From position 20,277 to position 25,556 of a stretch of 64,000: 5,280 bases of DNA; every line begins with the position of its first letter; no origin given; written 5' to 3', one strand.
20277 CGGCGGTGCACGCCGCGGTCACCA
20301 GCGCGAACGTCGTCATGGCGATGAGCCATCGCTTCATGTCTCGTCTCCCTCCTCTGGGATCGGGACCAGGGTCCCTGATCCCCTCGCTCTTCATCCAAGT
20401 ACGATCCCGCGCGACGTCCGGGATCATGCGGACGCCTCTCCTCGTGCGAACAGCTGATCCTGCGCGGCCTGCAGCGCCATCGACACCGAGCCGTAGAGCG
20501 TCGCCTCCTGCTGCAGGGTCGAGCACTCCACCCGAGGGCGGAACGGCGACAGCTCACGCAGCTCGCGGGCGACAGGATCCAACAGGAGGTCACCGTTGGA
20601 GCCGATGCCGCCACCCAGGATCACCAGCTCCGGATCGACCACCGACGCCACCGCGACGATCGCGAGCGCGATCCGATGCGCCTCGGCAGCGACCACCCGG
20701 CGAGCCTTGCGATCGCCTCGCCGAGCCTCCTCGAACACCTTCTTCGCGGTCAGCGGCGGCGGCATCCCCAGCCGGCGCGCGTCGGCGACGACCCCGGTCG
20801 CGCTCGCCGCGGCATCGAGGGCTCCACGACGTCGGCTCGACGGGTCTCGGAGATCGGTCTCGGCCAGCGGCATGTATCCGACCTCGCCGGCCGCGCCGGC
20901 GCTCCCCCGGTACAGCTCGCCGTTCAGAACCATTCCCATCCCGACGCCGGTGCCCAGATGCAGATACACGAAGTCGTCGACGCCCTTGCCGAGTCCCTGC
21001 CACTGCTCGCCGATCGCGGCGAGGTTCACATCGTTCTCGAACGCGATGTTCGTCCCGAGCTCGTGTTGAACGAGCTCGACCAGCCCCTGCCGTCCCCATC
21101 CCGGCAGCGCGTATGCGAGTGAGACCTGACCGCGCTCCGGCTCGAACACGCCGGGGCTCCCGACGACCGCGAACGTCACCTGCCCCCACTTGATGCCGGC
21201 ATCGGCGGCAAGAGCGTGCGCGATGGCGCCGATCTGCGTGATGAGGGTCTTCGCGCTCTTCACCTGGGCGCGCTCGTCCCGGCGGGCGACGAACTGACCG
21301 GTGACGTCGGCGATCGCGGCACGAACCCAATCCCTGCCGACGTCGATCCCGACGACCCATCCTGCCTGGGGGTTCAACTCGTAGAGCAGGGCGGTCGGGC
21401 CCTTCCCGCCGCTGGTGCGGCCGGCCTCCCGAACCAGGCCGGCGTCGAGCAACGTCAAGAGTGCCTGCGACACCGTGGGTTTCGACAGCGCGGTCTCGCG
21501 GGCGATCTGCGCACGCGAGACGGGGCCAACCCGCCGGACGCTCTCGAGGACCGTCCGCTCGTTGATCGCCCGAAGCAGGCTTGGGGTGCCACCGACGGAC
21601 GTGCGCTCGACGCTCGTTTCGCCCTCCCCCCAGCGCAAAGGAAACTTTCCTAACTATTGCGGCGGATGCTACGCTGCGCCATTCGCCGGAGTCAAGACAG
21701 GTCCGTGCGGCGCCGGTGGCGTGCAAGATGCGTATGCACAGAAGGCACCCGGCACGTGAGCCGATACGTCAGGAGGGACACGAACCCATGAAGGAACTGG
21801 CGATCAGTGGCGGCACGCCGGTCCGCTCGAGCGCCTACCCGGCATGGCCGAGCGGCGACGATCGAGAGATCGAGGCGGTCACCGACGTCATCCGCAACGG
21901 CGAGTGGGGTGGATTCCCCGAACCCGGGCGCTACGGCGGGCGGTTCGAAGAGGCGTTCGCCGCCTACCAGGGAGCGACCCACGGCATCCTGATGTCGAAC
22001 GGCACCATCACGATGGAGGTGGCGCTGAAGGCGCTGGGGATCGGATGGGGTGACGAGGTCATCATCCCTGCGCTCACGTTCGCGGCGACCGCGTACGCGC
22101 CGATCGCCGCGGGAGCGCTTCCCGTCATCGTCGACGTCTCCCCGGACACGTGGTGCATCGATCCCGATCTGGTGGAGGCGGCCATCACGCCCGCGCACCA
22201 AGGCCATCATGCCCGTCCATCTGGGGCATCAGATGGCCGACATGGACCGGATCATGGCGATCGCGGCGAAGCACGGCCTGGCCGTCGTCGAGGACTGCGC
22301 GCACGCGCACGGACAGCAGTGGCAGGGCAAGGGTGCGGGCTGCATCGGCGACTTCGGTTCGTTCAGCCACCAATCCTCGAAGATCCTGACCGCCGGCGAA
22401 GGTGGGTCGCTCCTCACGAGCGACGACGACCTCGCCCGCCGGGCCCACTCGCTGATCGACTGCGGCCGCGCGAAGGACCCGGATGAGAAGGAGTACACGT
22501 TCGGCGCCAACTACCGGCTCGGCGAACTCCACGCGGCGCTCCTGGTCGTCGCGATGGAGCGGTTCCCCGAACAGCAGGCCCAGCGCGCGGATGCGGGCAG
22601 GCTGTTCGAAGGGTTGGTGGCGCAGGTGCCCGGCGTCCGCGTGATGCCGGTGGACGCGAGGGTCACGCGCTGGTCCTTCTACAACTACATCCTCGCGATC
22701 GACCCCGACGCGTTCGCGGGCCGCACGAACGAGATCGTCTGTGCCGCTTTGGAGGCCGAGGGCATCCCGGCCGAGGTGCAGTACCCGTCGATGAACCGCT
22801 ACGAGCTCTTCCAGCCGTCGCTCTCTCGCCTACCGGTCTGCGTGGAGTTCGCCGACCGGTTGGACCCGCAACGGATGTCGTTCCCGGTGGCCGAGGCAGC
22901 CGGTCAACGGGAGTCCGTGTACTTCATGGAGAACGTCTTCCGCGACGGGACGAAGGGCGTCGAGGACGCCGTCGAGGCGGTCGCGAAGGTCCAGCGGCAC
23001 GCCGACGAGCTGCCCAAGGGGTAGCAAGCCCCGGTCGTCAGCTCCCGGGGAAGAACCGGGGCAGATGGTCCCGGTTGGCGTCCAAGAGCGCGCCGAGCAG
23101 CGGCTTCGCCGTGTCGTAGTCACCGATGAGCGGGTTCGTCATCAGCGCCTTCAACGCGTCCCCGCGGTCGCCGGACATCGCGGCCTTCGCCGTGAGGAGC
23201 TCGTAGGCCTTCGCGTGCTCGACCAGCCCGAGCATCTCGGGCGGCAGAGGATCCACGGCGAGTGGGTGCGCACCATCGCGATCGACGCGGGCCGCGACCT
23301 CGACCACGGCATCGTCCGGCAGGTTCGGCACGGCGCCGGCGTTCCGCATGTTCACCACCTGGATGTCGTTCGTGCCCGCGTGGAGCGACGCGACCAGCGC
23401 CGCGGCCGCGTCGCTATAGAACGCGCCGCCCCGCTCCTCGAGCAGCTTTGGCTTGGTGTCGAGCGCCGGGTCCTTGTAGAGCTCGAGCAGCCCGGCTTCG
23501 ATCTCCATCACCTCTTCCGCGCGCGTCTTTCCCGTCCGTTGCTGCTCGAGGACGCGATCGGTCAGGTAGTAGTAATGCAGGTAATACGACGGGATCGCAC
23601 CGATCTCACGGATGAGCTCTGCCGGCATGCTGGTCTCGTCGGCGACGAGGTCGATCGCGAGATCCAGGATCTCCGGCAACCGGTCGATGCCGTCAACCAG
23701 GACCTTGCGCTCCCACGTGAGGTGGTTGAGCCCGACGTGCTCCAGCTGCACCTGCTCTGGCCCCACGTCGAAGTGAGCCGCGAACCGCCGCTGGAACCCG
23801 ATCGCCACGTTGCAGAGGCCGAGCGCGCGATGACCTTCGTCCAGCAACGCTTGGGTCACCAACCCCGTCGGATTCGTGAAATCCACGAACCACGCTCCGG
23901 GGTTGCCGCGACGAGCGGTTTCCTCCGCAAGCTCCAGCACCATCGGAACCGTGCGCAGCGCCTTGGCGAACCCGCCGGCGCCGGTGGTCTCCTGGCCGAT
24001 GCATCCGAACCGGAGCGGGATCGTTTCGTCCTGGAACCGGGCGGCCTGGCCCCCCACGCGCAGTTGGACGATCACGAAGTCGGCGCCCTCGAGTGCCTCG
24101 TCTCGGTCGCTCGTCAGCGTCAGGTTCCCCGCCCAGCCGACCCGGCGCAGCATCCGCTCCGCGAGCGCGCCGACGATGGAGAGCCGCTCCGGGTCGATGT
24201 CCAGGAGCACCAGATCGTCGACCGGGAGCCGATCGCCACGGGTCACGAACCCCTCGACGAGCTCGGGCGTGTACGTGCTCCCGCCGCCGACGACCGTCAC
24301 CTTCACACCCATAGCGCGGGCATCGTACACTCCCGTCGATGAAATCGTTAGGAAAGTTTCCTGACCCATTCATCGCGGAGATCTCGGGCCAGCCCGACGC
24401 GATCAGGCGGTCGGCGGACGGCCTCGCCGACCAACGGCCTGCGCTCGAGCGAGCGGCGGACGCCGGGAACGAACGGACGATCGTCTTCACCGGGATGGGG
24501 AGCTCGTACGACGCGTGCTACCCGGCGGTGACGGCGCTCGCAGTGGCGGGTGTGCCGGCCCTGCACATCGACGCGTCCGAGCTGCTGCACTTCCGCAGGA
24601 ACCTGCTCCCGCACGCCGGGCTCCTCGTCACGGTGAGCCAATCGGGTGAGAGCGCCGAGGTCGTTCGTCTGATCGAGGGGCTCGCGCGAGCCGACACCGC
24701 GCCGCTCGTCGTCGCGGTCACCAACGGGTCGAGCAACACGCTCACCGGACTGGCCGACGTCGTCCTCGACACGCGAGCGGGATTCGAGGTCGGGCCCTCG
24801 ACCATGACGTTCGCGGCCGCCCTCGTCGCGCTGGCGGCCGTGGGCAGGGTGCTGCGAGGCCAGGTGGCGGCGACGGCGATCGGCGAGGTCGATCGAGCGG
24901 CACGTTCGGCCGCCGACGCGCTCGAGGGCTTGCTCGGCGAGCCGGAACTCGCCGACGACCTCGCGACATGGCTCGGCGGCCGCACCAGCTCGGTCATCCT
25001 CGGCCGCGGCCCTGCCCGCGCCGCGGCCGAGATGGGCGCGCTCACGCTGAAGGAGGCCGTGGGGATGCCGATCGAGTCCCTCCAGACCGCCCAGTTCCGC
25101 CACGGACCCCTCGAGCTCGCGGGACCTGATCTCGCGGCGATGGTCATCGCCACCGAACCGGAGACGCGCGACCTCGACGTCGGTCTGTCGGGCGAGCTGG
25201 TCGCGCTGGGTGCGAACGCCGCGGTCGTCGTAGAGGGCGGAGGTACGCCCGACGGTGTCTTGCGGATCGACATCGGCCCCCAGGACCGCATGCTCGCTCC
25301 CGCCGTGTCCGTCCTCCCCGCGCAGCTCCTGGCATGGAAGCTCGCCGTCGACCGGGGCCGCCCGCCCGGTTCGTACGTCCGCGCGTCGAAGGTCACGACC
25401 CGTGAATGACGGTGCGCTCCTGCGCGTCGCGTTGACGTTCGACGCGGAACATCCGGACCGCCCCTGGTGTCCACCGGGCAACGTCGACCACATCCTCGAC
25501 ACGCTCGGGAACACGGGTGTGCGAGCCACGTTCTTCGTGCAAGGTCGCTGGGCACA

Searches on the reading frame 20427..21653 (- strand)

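Call 33: search_protein_families(library=pfam, proteins=[window:20427-21653:-], max_evalue=0.0001)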
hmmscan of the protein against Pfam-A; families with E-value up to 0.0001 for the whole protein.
window:20427-21653:- (409 aa): 4 families
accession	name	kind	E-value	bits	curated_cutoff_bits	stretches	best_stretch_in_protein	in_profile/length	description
PF00480.26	ROK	-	6.8e-45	154.3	22.9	1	101-394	2-292/294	ROK family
PF12802.13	MarR_2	-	3.7e-06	27.4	27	1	34-75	9-51/61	MarR family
PF09339.16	HTH_IclR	-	4.5e-05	23.6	22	1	43-76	17-50/52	IclR helix-turn-helix domain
PF01022.26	HTH_5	-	4.9e-05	23.6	22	1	35-75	7-46/47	Bacterial regulatory protein, arsR family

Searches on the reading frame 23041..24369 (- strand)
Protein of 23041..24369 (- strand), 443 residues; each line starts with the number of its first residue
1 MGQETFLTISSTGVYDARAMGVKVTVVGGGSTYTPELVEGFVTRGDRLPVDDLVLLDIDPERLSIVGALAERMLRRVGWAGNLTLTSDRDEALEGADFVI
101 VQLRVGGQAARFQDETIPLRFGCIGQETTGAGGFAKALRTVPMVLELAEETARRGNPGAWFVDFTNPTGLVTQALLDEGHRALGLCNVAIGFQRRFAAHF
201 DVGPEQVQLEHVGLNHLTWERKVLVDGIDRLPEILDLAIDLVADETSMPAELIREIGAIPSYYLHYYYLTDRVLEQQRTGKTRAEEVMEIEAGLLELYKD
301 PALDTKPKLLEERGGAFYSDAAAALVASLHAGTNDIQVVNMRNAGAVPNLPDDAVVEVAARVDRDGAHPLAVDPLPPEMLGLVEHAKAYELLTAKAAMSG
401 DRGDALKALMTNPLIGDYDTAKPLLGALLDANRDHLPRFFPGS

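Call 33: search_protein_families(library=pfam, proteins=[window:23041-24369:-], max_evalue=0.0001)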
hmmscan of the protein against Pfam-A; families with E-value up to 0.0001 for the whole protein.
window:23041-24369:- (443 aa): 2 families
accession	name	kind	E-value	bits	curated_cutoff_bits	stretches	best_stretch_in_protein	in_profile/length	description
PF11975.13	Glyco_hydro_4C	-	8.2e-56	189.7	24.1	1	212-415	2-211/211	Family 4 glycosyl hydrolase C-terminal domain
PF02056.22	Glyco_hydro_4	-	4.3e-48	163.7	23.2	1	23-198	1-179/183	Family 4 glycosyl hydrolase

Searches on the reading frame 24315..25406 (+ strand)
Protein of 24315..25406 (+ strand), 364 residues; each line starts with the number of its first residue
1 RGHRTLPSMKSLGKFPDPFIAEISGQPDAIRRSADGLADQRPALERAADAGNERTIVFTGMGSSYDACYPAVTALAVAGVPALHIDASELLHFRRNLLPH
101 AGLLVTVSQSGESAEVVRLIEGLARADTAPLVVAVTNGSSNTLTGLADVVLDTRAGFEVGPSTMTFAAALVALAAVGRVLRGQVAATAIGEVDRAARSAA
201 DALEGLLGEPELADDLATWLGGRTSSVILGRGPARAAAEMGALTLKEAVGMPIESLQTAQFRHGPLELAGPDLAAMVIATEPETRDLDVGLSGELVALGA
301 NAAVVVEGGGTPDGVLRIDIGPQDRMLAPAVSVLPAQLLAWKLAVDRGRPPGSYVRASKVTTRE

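Call 33: search_protein_families(library=pfam, proteins=[window:24315-25406:+], max_evalue=0.0001)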
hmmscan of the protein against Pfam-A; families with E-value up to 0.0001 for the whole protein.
window:24315-25406:+ (364 aa): 1 family
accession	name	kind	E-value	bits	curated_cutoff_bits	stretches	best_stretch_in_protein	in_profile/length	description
PF01380.27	SIS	-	3e-25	88.9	25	2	52-175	4-127/131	SIS domain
